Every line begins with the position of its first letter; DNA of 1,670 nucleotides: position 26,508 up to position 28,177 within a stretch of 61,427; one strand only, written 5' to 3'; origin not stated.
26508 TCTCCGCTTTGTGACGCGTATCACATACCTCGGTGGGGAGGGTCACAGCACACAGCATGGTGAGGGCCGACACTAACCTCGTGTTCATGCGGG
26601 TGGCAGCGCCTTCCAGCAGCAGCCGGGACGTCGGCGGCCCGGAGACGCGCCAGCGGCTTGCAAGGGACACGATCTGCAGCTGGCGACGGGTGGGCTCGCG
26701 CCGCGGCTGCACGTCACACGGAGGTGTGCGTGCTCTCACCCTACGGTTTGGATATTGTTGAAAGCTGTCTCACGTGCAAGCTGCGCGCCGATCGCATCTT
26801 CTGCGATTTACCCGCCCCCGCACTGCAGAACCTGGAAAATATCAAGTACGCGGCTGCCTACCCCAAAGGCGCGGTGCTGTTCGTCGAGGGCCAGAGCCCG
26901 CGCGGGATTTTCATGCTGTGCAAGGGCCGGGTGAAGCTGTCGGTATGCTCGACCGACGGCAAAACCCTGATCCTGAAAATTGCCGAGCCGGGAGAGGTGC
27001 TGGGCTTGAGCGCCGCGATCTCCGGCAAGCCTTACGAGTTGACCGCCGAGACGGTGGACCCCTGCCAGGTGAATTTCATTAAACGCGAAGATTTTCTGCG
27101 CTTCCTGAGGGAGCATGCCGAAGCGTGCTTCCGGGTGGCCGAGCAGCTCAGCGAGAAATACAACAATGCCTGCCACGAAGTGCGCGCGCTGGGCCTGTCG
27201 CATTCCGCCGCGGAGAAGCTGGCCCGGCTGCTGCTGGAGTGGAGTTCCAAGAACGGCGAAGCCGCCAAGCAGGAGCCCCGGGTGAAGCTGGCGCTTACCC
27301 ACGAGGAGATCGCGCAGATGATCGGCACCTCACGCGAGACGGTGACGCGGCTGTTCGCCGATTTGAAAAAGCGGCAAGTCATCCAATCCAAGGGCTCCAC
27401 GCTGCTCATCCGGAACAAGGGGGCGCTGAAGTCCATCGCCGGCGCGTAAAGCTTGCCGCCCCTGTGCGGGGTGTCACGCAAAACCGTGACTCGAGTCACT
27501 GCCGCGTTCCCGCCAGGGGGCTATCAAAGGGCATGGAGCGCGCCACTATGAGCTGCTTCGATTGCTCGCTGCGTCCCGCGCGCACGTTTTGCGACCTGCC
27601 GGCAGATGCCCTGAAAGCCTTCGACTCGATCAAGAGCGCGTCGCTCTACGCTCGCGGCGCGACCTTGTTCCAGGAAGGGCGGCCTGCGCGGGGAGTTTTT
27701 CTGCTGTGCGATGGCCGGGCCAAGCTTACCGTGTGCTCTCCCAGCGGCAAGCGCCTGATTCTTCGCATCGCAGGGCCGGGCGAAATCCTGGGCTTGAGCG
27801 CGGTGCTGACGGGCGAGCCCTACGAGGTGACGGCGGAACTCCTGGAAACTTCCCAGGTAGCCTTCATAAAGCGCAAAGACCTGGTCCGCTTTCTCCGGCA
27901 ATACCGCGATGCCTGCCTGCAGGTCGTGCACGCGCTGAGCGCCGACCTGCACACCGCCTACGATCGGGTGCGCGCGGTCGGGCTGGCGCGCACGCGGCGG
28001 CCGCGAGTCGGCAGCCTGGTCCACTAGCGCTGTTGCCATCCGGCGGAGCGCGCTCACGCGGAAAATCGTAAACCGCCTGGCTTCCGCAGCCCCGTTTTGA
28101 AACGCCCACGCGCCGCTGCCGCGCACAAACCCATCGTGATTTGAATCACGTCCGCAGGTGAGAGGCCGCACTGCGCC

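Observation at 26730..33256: Candidate Crp/Fnr-gated multihaem electron-transfer module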

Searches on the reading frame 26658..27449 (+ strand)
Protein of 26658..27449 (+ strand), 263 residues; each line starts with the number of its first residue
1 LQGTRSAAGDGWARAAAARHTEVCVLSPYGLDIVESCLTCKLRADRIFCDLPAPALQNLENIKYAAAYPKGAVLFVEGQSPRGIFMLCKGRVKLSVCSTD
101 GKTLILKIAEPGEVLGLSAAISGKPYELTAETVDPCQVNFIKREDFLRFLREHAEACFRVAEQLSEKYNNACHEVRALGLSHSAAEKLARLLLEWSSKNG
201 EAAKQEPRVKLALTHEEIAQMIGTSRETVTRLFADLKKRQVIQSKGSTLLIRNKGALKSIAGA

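Call 4: search_protein_families(library=pfam, proteins=[window:26658-27449:+], max_evalue=0.01)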
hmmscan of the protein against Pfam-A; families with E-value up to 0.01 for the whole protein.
window:26658-27449:+ (263 aa): 7 families
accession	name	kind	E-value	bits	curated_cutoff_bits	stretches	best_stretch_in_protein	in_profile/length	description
PF13545.12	HTH_Crp_2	-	1.2e-18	67.3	27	1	186-259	1-69/70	Crp-like helix-turn-helix domain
PF00027.35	cNMP_binding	-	1.3e-18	67.1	27.5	1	68-153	4-89/89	Cyclic nucleotide-binding domain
PF00325.26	Crp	-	8.5e-10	38.6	21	1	211-242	1-32/32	Bacterial regulatory proteins, crp family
PF04545.22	Sigma70_r4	-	0.0034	17.3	24.1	0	213-231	21-39/50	Sigma-70, region 4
PF25213.1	HVO_A0261_N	-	0.0036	17.6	35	1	213-248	25-60/86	HVO_A0261 N-terminal domain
PF02082.26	Rrf2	-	0.0084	16.7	30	0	212-245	23-56/132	Iron-dependent Transcriptional regulator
PF12728.13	HTH_17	-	0.0095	16.6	27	0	213-232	2-21/51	Helix-turn-helix domain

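Call 6: search_protein_families(library=ncbifam, proteins=[window:26658-27449:+], max_evalue=0.001)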
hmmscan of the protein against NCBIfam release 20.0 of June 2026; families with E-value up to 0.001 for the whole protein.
window:26658-27449:+ (263 aa): 11 families
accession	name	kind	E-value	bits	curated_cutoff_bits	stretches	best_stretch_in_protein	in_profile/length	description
NF006901.0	PRK09392.1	equivalog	3.9e-23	82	211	1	41-261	8-221/236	transcriptional activator FtrB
NF008732.0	PRK11753.1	equivalog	7.8e-21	74.5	266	1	65-251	25-210/214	cAMP-activated global transcriptional regulator CRP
NF010499.0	PRK13918.1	equivalog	9.7e-18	64.4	274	1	63-261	12-201/205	CRP/FNR family transcriptional regulator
NF045989.1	TransRegFnrLRhodb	equivalog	6.7e-16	58.3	300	1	34-257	7-231/245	transcriptional regulator FnrL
NF050815.1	TransActFtrBCaul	equivalog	4.9e-15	55.4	300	1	56-258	25-220/251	transcriptional activator FtrB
NF053664.1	TransRegPtrACyano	equivalog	8.7e-14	51.3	300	1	83-250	29-188/196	Crp/Fnr family transcriptional regulator PtrA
NF008365.0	PRK11161.1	subfamily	1.1e-12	47.8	228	1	37-262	20-244/250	fumarate/nitrate reduction transcriptional regulator Fnr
NF050806.1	TransRegFixKCaul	equivalog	7.3e-12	45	300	1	65-260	25-213/215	transcriptional regulator FixK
NF052518.1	TransRegLdrP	equivalog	1.2e-11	45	300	1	73-256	9-183/195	transcriptional regulator LdrP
TIGR03697.1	NtcA_cyano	equivalog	4.8e-11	42.8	244.95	1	72-245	2-176/193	global nitrogen regulator NtcA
NF041163.2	encap_f2b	equivalog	1.5e-05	24.4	400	1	55-166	87-199/450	family 2B encapsulin nanocompartment shell protein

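Call 53: search_solved_structures(query=window:26730-27449:+, max_evalue=0.00001, show_alignments=0)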
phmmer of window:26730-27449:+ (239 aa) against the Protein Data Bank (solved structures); distinct sequences matched with E-value up to 0.00001: 62 (the best 60 are shown).
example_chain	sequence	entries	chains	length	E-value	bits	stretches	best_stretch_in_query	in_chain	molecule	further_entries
7ets_A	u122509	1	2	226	1.4e-19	73.9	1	23-233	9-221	Crp/Fnr family transcriptional regulator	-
3h3u_A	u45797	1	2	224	5e-16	62.3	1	31-230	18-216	PROBABLE TRANSCRIPTIONAL REGULATORY PROTEIN (PROBABLY CRP/FNR-FAMILY)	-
3mzh_A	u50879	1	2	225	5e-16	62.3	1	31-230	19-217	PROBABLE TRANSCRIPTIONAL REGULATORY PROTEIN (PROBABLY CRP/FNR-FAMILY)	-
3d0s_A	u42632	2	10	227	5.1e-16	62.2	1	31-230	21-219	TRANSCRIPTIONAL REGULATORY PROTEIN | PROBABLE TRANSCRIPTIONAL REGULATORY PROTEIN (PROBABLY CRP/ FNR-FAMILY)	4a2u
3i54_A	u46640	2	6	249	6.5e-16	61.9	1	30-230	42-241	Transcriptional regulator, Crp/Fnr family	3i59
4byy_A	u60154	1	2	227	7.4e-16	61.7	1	23-228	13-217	TRANSCRIPTIONAL REGULATOR, CRP/FNR FAMILY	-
4cyd_A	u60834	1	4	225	7.6e-16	61.7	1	23-228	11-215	PROBABLE TRANSCRIPTION REGULATOR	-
3r6s_A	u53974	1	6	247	9e-16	61.4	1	23-228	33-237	transcription regulator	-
7pza_A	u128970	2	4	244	7.6e-15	58.4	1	20-237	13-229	Putative cAMP-binding protein-catabolite gene activator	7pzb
4i02_A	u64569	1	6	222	7.9e-14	55.1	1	42-227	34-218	Catabolite gene activator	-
6dt4_A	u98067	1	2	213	1.5e-13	54.1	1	42-227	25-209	Cyclic AMP receptor protein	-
1i5z_A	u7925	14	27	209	2e-13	53.7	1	42-227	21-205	CATABOLITE GENE ACTIVATOR PROTEIN | CATABOLITE GENE ACTIVATOR PROTEIN (CAP) | PROTEIN (CATABOLITE GENE ACTIVATOR PROTEIN (CAP))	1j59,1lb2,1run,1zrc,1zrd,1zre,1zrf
1g6n_A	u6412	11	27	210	2.1e-13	53.7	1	42-227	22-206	CATABOLITE GENE ACTIVATOR PROTEIN | PROTEIN (CATABOLITE GENE ACTIVATOR PROTEIN) | Catabolite gene activator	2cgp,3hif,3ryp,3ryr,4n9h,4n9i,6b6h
1hw5_A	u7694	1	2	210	2.1e-13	53.7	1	42-227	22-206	CATABOLITE GENE ACTIVATOR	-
1o3q_A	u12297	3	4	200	2.4e-13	53.5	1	42-227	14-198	CATABOLITE GENE ACTIVATOR PROTEIN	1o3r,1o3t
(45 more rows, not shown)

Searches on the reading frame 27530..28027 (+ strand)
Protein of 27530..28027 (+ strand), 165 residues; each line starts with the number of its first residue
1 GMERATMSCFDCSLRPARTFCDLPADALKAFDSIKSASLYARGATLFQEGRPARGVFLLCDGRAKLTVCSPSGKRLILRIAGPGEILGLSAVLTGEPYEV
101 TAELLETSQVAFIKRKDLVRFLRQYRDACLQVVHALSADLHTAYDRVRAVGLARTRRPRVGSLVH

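Call 4: search_protein_families(library=pfam, proteins=[window:27530-28027:+], max_evalue=0.01)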
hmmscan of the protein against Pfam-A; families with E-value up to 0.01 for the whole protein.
window:27530-28027:+ (165 aa): 1 family
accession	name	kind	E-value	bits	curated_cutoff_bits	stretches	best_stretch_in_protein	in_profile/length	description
PF00027.35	cNMP_binding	-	1.7e-19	70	27.5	1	40-125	4-89/89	Cyclic nucleotide-binding domain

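Call 6: search_protein_families(library=ncbifam, proteins=[window:27530-28027:+], max_evalue=0.001)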
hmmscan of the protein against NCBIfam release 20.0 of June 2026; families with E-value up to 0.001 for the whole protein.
window:27530-28027:+ (165 aa): 7 families
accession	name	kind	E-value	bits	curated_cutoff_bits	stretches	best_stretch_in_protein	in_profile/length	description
NF050806.1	TransRegFixKCaul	equivalog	3.3e-07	29.7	300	1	25-163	15-147/215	transcriptional regulator FixK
NF006901.0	PRK09392.1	equivalog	8.1e-07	28.6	211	1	40-146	35-136/236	transcriptional activator FtrB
NF041163.2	encap_f2b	equivalog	1.9e-05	24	400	1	26-128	86-189/450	family 2B encapsulin nanocompartment shell protein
NF008365.0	PRK11161.1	subfamily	9.8e-05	21.7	228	1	5-142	16-153/250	fumarate/nitrate reduction transcriptional regulator Fnr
NF045989.1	TransRegFnrLRhodb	equivalog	0.00028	20.2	300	1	4-151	5-149/245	transcriptional regulator FnrL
NF008732.0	PRK11753.1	equivalog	0.00044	19.8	266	1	27-149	15-138/214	cAMP-activated global transcriptional regulator CRP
NF052518.1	TransRegLdrP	equivalog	0.00079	19.5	300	0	41-118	5-81/195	transcriptional regulator LdrP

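Call 62: find_homologous_proteins(query=window:27533-28027:+, max_evalue=1e-10)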
Query window:27533-28027:+ (164 aa): 1215 proteins with E <= 1e-10 among 1511 candidates; the best 120 are listed.
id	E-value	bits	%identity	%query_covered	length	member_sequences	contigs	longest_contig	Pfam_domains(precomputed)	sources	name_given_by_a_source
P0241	2.0e-98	344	100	97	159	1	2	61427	PF00027.36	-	-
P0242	1.0e-88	313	88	100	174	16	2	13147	PF00027.36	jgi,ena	-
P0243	2.2e-85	302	84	100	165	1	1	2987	PF00027.36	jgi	jgi:CRP/FNR family transcriptional regulator, cyclic AMP receptor protein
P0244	1.1e-76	274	78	97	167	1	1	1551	PF00027.36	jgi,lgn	jgi:CRP/FNR family transcriptional regulator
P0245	1.4e-75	270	75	99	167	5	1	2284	PF00027.36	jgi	jgi:CRP/FNR family transcriptional regulator, cyclic AMP receptor protein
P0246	4.4e-75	269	76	95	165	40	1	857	PF00027.36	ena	-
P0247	1.3e-74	267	72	97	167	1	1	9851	PF00027.36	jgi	jgi:CRP/FNR family transcriptional regulator, cyclic AMP receptor protein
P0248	1.9e-74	266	75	95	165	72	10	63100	PF00027.36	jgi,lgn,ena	-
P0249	2.6e-74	266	76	95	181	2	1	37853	PF00027.36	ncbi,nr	ncbi:MAG TPA: cyclic nucleotide-binding domain-containing protein [Terriglobales bacterium]|nr:cycli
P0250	8.2e-74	264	74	93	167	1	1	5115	PF00027.36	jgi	jgi:CRP/FNR family transcriptional regulator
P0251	1.4e-73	264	74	92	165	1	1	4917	PF00027.36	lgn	-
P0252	1.9e-73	263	73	99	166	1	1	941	PF00027.36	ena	-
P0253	3.5e-73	262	72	97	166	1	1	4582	PF00027.36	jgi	jgi:CRP/FNR family transcriptional regulator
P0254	8.4e-73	261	70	90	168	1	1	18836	PF00027.36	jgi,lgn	jgi:CRP/FNR family transcriptional regulator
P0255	3.4e-72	259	72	97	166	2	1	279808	PF00027.36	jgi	jgi:CRP/FNR family cyclic AMP-dependent transcriptional regulator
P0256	4.0e-72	259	75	96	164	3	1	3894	PF00027.36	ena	-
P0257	4.3e-72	259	69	93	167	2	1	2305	PF00027.36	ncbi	-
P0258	4.7e-72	259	71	96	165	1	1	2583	PF00027.36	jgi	jgi:CRP/FNR family cyclic AMP-dependent transcriptional regulator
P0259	7.6e-72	258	70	96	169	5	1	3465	PF00027.36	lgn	-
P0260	9.3e-72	258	72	95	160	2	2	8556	PF00027.36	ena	-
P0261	1.1e-71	258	74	96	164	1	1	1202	PF00027.36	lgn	-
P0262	1.1e-71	257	72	100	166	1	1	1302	PF00027.36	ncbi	-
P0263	1.3e-71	257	68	93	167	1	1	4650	PF00027.36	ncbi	-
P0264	1.7e-71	257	74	95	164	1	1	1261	PF00027.36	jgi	jgi:CRP/FNR family transcriptional regulator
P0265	2.5e-71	256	71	97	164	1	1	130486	PF00027.36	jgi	jgi:CRP/FNR family transcriptional regulator, cyclic AMP receptor protein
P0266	3.1e-71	256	69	93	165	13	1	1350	PF00027.36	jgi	-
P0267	4.4e-71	256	70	93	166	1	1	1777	PF00027.36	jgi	jgi:CRP/FNR family cyclic AMP-dependent transcriptional regulator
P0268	4.6e-71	255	72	93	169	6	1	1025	PF00027.36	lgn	-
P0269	5.1e-71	255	70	97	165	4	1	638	PF00027.36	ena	-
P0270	5.5e-71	255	69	97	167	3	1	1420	PF00027.36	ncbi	-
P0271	6.4e-71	255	72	92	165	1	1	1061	PF00027.36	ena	-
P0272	9.7e-71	254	71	98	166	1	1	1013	PF00027.36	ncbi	-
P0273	1.1e-70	254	70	97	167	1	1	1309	PF00027.36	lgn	-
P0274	1.1e-70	254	72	96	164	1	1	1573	PF00027.36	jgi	jgi:CRP/FNR family transcriptional regulator, cyclic AMP receptor protein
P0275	1.1e-70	254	71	97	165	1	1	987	PF00027.36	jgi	jgi:CRP/FNR family transcriptional regulator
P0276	1.2e-70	254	72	93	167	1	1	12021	PF00027.36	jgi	jgi:CRP/FNR family cyclic AMP-dependent transcriptional regulator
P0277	1.5e-70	254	68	100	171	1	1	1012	PF00027.36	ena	-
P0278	1.7e-70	254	68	96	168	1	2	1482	PF00027.36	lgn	-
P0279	1.7e-70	254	74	96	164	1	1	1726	PF00027.36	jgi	jgi:CRP/FNR family transcriptional regulator, cyclic AMP receptor protein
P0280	1.8e-70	254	73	97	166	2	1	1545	PF00027.36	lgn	-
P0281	1.9e-70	254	71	97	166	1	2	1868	PF00027.36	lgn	-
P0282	2.1e-70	253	70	97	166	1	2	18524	PF00027.36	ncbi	-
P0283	2.1e-70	253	68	98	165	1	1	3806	PF00027.36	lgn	-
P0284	2.2e-70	253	69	95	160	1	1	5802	PF00027.36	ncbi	-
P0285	2.6e-70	253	71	97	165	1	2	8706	PF00027.36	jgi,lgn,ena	-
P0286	2.7e-70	253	69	95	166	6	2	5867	PF00027.36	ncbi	-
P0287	2.9e-70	253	70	96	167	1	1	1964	PF00027.36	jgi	jgi:CRP/FNR family cyclic AMP-dependent transcriptional regulator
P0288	2.9e-70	253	70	97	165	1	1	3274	PF00027.36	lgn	-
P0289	3.9e-70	252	70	100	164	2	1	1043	PF00027.36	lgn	-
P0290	4.0e-70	252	70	100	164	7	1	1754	PF00027.36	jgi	jgi:CRP/FNR family transcriptional regulator, cyclic AMP receptor protein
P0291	4.1e-70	252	70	93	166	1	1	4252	PF00027.36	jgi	jgi:CRP/FNR family cyclic AMP-dependent transcriptional regulator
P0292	4.4e-70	252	70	100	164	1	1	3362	PF00027.36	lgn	-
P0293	5.0e-70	252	72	97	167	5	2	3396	PF00027.36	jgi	jgi:CRP/FNR family transcriptional regulator, cyclic AMP receptor protein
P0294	5.3e-70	252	70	100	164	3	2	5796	PF00027.36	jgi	jgi:CRP/FNR family cyclic AMP-dependent transcriptional regulator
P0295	6.5e-70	252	71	97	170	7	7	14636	PF00027.36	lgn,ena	-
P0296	6.7e-70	252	70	93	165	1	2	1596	PF00027.36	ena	-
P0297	6.9e-70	252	71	97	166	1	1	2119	PF00027.36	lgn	-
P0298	7.0e-70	252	70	93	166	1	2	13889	PF00027.36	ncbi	-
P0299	7.1e-70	252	71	93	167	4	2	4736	PF00027.36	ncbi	-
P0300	7.2e-70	252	72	95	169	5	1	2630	PF00027.36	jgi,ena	-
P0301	7.3e-70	252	70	96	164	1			PF00027.36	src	-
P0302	7.4e-70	252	71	93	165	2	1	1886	PF00027.36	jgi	jgi:CRP/FNR family transcriptional regulator, cyclic AMP receptor protein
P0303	7.6e-70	252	68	93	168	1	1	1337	PF00027.36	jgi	jgi:CRP/FNR family cyclic AMP-dependent transcriptional regulator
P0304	8.5e-70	251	69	95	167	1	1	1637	PF00027.36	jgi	jgi:CRP/FNR family transcriptional regulator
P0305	1.1e-69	251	71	96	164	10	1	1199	PF00027.36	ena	-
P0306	1.1e-69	251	72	93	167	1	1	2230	PF00027.36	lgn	-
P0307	1.5e-69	251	70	95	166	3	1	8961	PF00027.36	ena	-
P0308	1.5e-69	251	71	97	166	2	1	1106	PF00027.36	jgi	jgi:CRP/FNR family transcriptional regulator, cyclic AMP receptor protein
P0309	1.6e-69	250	69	94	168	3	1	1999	PF00027.36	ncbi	-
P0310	1.7e-69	250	68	96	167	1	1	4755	PF00027.36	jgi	jgi:CRP/FNR family transcriptional regulator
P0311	1.8e-69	250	72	97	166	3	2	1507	PF00027.36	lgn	-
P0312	1.8e-69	250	69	97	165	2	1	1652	PF00027.36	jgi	-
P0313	2.2e-69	250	69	93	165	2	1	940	PF00027.36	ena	-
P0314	2.2e-69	250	68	96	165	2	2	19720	PF00027.36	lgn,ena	-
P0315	2.5e-69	250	70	97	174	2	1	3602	PF00027.36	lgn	-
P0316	2.9e-69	250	68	95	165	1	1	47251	PF00027.36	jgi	jgi:CRP/FNR family transcriptional regulator, cyclic AMP receptor protein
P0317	2.9e-69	250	70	92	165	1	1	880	PF00027.36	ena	-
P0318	3.0e-69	250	70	91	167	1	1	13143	PF00027.36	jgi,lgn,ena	-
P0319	3.1e-69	250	68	92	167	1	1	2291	PF00027.36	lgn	-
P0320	3.4e-69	249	70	97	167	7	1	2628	PF00027.36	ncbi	-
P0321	3.6e-69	249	67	100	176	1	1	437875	PF00027.36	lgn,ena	-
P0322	4.2e-69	249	69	97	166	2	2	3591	PF00027.36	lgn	-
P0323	4.3e-69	249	69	98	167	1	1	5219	PF00027.36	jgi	jgi:CRP/FNR family transcriptional regulator, cyclic AMP receptor protein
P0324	4.4e-69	249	68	98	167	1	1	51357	PF00027.36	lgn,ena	-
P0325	4.8e-69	249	69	95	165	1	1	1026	PF00027.36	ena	-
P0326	5.9e-69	249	68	92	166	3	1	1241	PF00027.36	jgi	jgi:CRP/FNR family transcriptional regulator, cyclic AMP receptor protein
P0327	7.6e-69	248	70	94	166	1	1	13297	PF00027.36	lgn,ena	-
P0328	8.1e-69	248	68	98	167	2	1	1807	PF00027.36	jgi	jgi:CRP/FNR family transcriptional regulator, cyclic AMP receptor protein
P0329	9.6e-69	248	70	100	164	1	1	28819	PF00027.36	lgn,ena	-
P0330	1.0e-68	248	68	97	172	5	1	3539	PF00027.36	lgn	-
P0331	1.2e-68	248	69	96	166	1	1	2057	PF00027.36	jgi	jgi:CRP/FNR family cyclic AMP-dependent transcriptional regulator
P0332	1.2e-68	248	69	95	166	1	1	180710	PF00027.36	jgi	jgi:CRP/FNR family cyclic AMP-dependent transcriptional regulator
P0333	1.3e-68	248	72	96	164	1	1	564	PF00027.36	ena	-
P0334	1.4e-68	247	70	92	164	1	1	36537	PF00027.36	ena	-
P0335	1.6e-68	247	68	89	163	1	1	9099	PF00027.36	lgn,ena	-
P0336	1.8e-68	247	71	93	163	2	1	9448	PF00027.36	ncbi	-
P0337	1.9e-68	247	70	98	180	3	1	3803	PF00027.36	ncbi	ncbi:MAG TPA: Crp/Fnr family transcriptional regulator [Terriglobales bacterium]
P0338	2.0e-68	247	68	98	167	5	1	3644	PF00027.36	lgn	-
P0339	2.4e-68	247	71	99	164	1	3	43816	PF00027.36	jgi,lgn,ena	jgi:CRP/FNR family transcriptional regulator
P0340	2.5e-68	247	68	95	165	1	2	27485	PF00027.36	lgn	-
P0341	2.5e-68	247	69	97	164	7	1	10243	PF00027.36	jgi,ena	-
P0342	2.7e-68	247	67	100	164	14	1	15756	PF00027.36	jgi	jgi:CRP/FNR family transcriptional regulator, cyclic AMP receptor protein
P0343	2.9e-68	246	67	92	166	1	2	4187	PF00027.36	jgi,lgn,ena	-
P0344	3.3e-68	246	68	98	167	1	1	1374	PF00027.36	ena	-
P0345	3.3e-68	246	68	95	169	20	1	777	PF00027.36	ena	-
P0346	3.7e-68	246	68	98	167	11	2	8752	PF00027.36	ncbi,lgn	-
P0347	3.8e-68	246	68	96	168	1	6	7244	PF00027.36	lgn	-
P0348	3.9e-68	246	69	96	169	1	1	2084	PF00027.36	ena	-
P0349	4.3e-68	246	69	95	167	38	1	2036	PF00027.36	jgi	jgi:CRP/FNR family transcriptional regulator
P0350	4.9e-68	246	66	92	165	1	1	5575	PF00027.36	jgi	jgi:CRP/FNR family cyclic AMP-dependent transcriptional regulator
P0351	5.6e-68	246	68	92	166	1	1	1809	PF00027.36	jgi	jgi:CRP/FNR family transcriptional regulator, cyclic AMP receptor protein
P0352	5.7e-68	245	71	96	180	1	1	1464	PF00027.36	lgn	-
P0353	5.9e-68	245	68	97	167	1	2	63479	PF00027.36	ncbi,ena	-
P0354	6.3e-68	245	68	100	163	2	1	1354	PF00027.36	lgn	-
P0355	6.5e-68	245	70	93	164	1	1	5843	PF00027.36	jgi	jgi:CRP/FNR family transcriptional regulator, cyclic AMP receptor protein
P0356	6.9e-68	245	69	96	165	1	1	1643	PF00027.36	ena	-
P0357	7.3e-68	245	68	95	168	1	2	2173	PF00027.36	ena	-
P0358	8.0e-68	245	69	95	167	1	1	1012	PF00027.36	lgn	-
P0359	8.4e-68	245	69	95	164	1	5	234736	PF00027.36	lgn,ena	-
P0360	8.7e-68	245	69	100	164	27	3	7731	PF00027.36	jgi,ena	-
